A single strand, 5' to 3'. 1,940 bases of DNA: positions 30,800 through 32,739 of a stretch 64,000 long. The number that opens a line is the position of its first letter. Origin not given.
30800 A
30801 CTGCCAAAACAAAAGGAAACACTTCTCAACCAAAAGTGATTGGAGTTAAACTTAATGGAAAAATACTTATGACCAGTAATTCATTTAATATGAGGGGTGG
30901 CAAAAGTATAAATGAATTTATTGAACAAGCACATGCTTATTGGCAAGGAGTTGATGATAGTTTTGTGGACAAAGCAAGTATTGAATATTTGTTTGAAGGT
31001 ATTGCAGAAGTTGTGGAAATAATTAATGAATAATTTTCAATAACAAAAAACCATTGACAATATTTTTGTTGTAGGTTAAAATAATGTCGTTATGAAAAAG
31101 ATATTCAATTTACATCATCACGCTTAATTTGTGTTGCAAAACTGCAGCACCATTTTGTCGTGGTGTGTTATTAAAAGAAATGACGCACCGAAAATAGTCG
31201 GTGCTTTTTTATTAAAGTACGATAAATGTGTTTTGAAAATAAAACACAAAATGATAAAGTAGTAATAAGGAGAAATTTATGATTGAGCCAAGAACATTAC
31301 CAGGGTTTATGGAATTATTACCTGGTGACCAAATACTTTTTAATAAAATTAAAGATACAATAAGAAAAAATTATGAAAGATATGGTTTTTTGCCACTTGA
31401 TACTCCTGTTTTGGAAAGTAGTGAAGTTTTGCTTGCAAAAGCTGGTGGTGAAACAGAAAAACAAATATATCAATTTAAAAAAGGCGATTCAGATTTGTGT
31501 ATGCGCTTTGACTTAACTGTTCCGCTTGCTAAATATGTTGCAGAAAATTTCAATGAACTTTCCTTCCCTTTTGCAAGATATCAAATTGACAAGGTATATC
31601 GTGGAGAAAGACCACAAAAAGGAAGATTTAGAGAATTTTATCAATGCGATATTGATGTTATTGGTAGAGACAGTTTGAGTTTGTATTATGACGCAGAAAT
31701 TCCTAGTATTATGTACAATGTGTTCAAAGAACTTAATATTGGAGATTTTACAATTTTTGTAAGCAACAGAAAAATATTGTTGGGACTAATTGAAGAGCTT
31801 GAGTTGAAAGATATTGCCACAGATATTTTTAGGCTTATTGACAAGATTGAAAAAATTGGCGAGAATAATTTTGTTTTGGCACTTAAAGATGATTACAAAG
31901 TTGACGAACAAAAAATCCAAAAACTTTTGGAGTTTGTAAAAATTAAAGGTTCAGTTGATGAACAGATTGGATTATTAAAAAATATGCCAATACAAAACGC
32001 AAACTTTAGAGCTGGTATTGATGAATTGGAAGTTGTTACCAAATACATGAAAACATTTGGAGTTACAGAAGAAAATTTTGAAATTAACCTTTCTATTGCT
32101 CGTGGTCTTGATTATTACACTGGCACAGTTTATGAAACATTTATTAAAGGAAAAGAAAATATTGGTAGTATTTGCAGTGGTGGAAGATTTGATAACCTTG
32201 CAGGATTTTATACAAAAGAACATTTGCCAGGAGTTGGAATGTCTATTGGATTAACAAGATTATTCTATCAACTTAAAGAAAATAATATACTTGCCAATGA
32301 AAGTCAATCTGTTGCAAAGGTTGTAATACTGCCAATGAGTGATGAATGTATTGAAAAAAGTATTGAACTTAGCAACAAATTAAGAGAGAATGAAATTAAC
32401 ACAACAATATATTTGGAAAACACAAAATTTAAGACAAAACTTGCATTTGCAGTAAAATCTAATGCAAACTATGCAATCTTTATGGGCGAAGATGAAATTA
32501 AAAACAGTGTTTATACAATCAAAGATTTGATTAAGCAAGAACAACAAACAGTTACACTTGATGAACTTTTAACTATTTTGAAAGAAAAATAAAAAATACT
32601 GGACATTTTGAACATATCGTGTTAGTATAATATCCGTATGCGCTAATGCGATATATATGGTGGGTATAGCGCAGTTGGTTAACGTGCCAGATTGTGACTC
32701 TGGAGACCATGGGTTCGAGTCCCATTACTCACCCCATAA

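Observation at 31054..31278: hisS leader: His-codon mini-ORF plus four mutually exclusive hairpins ending in a terminator (possible ribosome-mediated attenuator instead of a T-box)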

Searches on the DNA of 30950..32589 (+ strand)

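Call 4: search_rna_families(source=window, start=30950, end=31350, threshold=evalue, max_evalue=10, show_alignments=3)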
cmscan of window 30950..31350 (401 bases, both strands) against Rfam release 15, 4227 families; matches with E-value up to 10: 9.
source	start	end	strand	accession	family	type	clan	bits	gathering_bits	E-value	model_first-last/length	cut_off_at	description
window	31140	31265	-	RF00265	SNORA69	Gene; snRNA; snoRNA; HACA-box;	-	24.9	47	0.029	1-132/132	no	Small nucleolar RNA SNORA69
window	31049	31126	-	RF01562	DdR12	Gene; snRNA; snoRNA; CD-box;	-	19.2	70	4.7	1-75/75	no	D. discoideum snoRNA DdR12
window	31247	31327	+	RF01190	snR50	Gene; snRNA; snoRNA; CD-box;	-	18.3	45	3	1-89/89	no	Small nucleolar RNA snR50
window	31149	31213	+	RF02074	STnc240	Gene; sRNA;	-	17.1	55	7.1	1-77/77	no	Enterobacterial sRNA STnc240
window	31130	31219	+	RF00121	MicC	Gene; sRNA;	-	16.5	90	6.9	1-123/123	no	MicC RNA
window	31154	31255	+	RF03794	MIR5298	Gene; miRNA;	-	16.5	70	8.1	1-80/80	no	MIR5298 microRNA precursor family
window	31121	31210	+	RF02901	AaHKsRNA41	Gene; sRNA;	-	16.4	97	0.16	1-187/187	no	Aggregatibacter sRNA 41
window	31094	31175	-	RF02079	STnc180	Gene; sRNA;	-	15.8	50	0.91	1-208/208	no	Enterobacterial sRNA STnc180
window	31271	31350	-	RF00645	MIR169_2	Gene; miRNA;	CL00098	15.1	50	0.51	35-118/118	5'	MIR169_2 microRNA precursor family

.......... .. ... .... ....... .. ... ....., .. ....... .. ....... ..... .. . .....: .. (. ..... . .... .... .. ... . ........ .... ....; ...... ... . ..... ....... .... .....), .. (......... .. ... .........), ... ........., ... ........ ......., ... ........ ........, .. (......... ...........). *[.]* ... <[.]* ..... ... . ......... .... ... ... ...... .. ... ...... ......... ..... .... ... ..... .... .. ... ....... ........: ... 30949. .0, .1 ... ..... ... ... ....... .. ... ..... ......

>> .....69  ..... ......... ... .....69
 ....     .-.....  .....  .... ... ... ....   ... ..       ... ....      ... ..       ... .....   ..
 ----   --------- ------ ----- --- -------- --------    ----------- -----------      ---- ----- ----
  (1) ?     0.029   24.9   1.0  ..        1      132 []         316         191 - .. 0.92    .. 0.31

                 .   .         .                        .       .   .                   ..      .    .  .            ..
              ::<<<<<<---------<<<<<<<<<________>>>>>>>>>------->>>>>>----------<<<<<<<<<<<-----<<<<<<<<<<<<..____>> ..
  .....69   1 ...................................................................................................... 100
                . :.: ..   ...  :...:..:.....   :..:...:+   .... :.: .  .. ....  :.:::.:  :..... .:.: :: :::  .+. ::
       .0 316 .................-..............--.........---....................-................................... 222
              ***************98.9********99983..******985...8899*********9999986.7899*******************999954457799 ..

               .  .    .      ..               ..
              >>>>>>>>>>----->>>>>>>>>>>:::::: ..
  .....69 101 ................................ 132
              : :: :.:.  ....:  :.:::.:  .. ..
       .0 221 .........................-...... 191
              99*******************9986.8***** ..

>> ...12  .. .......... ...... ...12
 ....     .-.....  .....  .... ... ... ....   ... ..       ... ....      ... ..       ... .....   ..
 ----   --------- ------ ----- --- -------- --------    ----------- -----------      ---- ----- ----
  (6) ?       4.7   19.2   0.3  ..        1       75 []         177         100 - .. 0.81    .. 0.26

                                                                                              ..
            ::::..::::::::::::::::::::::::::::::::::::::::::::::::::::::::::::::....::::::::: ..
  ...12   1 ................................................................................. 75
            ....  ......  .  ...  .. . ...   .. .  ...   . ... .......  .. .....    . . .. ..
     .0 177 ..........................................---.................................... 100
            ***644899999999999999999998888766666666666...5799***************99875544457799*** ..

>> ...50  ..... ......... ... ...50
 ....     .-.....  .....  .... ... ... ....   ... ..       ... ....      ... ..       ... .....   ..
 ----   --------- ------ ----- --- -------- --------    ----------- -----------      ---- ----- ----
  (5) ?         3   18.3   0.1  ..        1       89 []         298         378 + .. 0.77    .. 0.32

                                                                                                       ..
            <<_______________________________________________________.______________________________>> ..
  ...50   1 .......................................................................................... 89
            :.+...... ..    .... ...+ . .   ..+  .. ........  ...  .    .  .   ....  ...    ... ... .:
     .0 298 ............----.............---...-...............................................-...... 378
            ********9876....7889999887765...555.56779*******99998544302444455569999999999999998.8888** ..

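Call 23: search_rna_families(sources=[L001, L002, L003, L004, L005, L006, L007, L008, L009, L010, L011, L012, L013, L014, L015, L016, L017, L018, L019, L020], threshold=gathering)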
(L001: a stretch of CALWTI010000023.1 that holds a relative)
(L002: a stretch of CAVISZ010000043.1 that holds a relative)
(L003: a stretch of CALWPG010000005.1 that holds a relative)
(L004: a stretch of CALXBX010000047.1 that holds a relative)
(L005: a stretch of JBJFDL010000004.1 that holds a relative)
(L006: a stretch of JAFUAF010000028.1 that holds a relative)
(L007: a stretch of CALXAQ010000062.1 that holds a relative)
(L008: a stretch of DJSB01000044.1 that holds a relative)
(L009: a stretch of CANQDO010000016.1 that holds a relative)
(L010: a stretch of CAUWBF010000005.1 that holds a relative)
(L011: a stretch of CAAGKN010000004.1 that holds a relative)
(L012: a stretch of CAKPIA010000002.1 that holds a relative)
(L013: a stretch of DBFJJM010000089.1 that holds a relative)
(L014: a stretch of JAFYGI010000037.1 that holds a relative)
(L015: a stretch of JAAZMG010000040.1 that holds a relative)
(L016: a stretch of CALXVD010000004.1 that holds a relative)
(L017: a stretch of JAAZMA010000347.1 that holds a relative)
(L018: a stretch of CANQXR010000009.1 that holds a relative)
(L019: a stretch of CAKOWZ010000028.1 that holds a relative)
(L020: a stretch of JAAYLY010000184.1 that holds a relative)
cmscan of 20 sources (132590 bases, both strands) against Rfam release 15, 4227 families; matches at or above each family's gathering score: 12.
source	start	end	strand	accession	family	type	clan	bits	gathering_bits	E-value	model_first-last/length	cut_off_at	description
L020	3637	3830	+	RF00230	T-box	Cis-reg; leader;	-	104.1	93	1.4e-21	1-219/219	no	T-box leader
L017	3366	3569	+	RF00230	T-box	Cis-reg; leader;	-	100.3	93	1.3e-20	1-219/219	no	T-box leader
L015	3458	3664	+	RF00230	T-box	Cis-reg; leader;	-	93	93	9.9e-19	1-219/219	no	T-box leader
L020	269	340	+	RF00005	tRNA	Gene; tRNA;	CL00001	72.9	29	1e-13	1-71/71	no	tRNA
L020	185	257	+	RF00005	tRNA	Gene; tRNA;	CL00001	72.6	29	1.3e-13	1-71/71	no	tRNA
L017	103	174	+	RF00005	tRNA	Gene; tRNA;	CL00001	69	29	1.2e-12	1-71/71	no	tRNA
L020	349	419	+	RF00005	tRNA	Gene; tRNA;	CL00001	67.7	29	2.7e-12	1-71/71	no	tRNA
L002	4361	4434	+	RF00005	tRNA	Gene; tRNA;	CL00001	67.6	29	2.9e-12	1-71/71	no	tRNA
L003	5026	5099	+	RF00005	tRNA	Gene; tRNA;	CL00001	67.2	29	3.8e-12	1-71/71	no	tRNA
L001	4366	4439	+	RF00005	tRNA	Gene; tRNA;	CL00001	66.6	29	5.7e-12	1-71/71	no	tRNA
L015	164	234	+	RF00005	tRNA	Gene; tRNA;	CL00001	64.3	29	2.4e-11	1-71/71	no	tRNA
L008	4360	4432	+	RF00005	tRNA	Gene; tRNA;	CL00001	60.2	29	3.3e-10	1-71/71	no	tRNA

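Call 24: search_rna_families(sources=[L039, L059, L076, L088, L115, L022, L037, L045, L058, L065, L081, L082, L083, L085, L086, L087, L089, L090, L091, L093], threshold=gathering)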
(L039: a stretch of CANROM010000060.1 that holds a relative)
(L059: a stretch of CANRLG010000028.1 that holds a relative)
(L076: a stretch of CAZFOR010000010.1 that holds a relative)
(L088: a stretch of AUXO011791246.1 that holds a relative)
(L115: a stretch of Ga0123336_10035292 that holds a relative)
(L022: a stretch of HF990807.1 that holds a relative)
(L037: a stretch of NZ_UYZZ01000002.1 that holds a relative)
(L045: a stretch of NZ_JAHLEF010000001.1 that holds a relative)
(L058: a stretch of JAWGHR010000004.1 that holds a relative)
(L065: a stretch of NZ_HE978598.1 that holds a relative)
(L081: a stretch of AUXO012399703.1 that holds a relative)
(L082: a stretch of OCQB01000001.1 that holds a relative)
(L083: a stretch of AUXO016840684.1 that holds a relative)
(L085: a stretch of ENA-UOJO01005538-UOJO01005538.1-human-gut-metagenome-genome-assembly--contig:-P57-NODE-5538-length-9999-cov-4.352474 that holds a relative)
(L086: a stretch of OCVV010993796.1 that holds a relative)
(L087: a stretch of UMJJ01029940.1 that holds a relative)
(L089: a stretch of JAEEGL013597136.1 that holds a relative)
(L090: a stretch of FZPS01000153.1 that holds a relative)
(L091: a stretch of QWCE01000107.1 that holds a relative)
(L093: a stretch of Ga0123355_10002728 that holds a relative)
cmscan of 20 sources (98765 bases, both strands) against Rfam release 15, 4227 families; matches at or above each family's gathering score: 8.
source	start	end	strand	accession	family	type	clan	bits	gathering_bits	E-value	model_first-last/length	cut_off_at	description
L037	6367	6553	+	RF00380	Magnesium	Cis-reg; riboswitch;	-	134.7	44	5.8e-30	1-169/169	no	M-box riboswitch aptamer (ykoK leader)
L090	2877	3071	+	RF00230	T-box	Cis-reg; leader;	-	107.7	93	1.2e-22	1-219/219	no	T-box leader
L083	1584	1656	+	RF00005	tRNA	Gene; tRNA;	CL00001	64.2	29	1.9e-11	1-71/71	no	tRNA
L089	1953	2025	+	RF00005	tRNA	Gene; tRNA;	CL00001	64.2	29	1.9e-11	1-71/71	no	tRNA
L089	163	233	-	RF00005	tRNA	Gene; tRNA;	CL00001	62.2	29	6.7e-11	1-71/71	no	tRNA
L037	1402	1461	+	RF01734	Fluoride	Cis-reg; riboswitch;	-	59.4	34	9.4e-14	1-64/64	no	Fluoride riboswitch aptamer (crcB RNA motif)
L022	4349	4421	+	RF00005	tRNA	Gene; tRNA;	CL00001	59.2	29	4.6e-10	1-71/71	no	tRNA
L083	1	63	-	RF00005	tRNA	Gene; tRNA;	CL00001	42.5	29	1.8e-05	1-63/71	3'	tRNA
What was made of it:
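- On T-box riboswitch (RF00230): None upstream of hisS in 40 relatives (calls 23, 24).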

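Call 64: build_rna_model(alignment_id=A2, structure=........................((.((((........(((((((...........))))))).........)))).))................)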
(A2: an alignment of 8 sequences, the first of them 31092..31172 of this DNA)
Model R1 built from alignment A2 (8 sequences, 96 columns); structure: as given.
model positions 85; base pairs 13; branch points 0; effective number of sequences 3.25; information 0.669 bits per position. Calibrated on 0.2 Mb of random sequence (short: E-values are rough).
structure used (alignment columns):
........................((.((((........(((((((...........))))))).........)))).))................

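Call 65: search_with_rna_model(model_id=R1, source=window, max_evalue=10)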
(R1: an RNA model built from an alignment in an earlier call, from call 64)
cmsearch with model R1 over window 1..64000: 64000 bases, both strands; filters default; matches with E-value up to 10: 5.
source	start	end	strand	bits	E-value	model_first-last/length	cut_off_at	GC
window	31092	31175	+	82.7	2.8e-13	1-85/85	no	0.32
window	39826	39896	-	23.8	0.064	1-85/85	no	0.31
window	53240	53312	-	21.4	0.18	1-85/85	no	0.27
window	14916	15001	-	18.7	0.61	1-85/85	no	0.35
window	31103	31188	-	17.9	0.88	1-85/85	no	0.36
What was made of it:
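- A covariance model built on P1+P0 finds only this site in the window, at 82.7 bits against 23.8 for the next hit (call 65).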

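Call 66: search_with_rna_model(model_id=R1, sources=[L001, L002, L003, L004, L005, L006, L007, L008, L009, L010, L011, L012, L013, L014, L015, L016, L017, L018, L019, L020, L021, L022, L023, L024, L025, L026, L027, L028, L029, L030, L031, L032, L033, L034, L035, L036, L037, L038, L039, L040, L041, L042, L043, L044, L045, L046, L047, L048, L049, L050, L051, L052, L053, L054, L055, L056, L057, L058, L059, L060, L061, L062, L063, L064, L065, L066, L067, L068, L069, L070, L071, L072, L073, L074, L075, L076, L077, L078, L079, L080, L161, L162, L163, L164, L165, L166, L168, L169, L170, L172, L173, L174], max_evalue=1)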
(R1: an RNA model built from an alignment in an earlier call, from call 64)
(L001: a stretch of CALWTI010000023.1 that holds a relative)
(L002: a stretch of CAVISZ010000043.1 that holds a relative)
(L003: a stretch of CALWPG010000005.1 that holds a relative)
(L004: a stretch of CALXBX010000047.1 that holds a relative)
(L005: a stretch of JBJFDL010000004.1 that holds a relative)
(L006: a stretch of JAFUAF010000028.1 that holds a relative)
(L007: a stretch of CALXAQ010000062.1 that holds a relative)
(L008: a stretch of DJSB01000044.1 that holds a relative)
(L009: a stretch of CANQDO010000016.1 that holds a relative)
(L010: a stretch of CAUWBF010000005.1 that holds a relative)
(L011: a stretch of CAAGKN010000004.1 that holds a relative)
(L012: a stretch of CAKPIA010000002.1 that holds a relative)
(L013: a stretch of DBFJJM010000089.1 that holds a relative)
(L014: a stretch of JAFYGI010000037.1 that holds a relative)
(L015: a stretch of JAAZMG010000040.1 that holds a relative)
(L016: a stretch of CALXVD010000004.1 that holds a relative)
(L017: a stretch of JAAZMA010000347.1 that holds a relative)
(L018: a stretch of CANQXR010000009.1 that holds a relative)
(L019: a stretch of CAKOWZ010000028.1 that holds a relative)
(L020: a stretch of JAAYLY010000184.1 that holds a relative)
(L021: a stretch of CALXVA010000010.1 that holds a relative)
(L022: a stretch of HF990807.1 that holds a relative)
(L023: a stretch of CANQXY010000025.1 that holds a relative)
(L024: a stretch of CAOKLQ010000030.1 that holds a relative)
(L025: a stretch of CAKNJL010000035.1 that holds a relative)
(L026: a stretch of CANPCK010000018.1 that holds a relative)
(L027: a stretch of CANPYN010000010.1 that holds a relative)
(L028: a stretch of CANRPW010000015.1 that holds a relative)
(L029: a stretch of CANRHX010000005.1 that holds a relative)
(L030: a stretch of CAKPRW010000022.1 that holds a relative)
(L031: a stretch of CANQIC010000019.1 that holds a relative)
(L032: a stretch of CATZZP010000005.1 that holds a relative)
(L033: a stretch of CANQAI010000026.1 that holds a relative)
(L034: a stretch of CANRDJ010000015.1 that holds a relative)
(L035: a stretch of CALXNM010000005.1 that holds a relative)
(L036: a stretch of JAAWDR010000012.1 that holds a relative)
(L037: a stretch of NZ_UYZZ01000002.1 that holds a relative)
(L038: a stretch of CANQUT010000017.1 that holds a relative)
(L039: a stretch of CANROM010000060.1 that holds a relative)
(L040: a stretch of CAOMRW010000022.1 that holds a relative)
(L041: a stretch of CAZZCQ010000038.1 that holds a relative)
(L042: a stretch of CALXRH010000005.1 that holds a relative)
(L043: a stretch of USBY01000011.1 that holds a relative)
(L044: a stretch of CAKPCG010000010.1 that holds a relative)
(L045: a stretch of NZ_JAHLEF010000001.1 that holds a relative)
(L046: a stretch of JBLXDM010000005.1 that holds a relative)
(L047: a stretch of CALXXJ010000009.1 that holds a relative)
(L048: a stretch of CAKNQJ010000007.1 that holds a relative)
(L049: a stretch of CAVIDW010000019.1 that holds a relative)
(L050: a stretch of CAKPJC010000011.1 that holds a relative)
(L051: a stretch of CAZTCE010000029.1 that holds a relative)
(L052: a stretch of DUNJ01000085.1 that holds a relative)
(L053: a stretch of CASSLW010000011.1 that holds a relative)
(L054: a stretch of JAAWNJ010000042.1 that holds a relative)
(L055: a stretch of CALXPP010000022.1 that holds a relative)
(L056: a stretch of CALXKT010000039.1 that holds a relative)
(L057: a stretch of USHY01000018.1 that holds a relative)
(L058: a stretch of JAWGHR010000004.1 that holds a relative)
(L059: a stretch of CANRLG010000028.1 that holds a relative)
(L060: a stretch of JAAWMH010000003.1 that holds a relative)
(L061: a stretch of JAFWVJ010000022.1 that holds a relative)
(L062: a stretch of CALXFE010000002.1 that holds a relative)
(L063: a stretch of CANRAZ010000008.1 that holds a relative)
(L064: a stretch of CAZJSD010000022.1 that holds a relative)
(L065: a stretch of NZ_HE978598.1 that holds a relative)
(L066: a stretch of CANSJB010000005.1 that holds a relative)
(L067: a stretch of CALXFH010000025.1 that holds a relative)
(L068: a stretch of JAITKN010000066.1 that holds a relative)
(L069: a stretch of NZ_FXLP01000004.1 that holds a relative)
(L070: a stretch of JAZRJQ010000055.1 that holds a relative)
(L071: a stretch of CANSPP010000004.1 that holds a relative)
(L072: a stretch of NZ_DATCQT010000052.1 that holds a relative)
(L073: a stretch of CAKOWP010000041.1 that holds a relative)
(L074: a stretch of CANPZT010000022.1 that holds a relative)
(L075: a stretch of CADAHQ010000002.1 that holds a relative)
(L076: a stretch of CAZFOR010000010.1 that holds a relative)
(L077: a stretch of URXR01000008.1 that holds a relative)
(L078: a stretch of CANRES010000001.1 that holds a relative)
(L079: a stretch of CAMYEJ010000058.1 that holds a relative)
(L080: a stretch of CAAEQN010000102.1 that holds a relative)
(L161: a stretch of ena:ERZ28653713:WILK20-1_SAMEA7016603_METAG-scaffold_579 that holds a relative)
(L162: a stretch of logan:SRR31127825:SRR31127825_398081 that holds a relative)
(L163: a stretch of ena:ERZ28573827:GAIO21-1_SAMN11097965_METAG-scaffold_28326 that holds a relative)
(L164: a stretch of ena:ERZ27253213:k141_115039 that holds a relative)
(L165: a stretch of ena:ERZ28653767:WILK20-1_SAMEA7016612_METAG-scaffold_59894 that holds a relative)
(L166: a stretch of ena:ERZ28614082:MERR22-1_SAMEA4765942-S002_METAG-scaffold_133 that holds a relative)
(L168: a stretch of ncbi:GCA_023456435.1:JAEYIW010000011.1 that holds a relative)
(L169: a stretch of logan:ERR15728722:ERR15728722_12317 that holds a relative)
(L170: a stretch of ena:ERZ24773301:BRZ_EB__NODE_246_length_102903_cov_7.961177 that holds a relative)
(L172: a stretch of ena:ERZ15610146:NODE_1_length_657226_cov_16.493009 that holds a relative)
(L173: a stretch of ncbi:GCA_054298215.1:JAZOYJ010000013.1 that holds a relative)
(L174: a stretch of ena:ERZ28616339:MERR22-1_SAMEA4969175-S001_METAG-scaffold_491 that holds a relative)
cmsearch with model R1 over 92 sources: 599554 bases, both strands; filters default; matches with E-value up to 1: 14.
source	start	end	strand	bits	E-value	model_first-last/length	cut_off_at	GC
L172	1221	1303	+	95.8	7.7e-15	1-85/85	no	0.28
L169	1221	1303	+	95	1.1e-14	1-85/85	no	0.29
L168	1221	1303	+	94.1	1.7e-14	1-85/85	no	0.29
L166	1306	1387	+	89.1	1.5e-13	1-85/85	no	0.3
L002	2838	2924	+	79.3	1.2e-11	1-85/85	no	0.3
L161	1374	1451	+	72.3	2.7e-10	1-85/85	no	0.32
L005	2790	2872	+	63.5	1.3e-08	1-85/85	no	0.33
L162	1305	1388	+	55.7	4.1e-07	1-85/85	no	0.31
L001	1203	1286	+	44.2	6.8e-05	1-85/85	no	0.31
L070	1677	1769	+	30.3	0.034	1-85/85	no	0.32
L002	4297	4384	+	28.8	0.066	1-85/85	no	0.33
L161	1392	1465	-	28.5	0.075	1-85/85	no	0.35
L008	1683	1775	+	28.3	0.082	1-85/85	no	0.29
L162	1319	1402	-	25.5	0.28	1-85/85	no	0.27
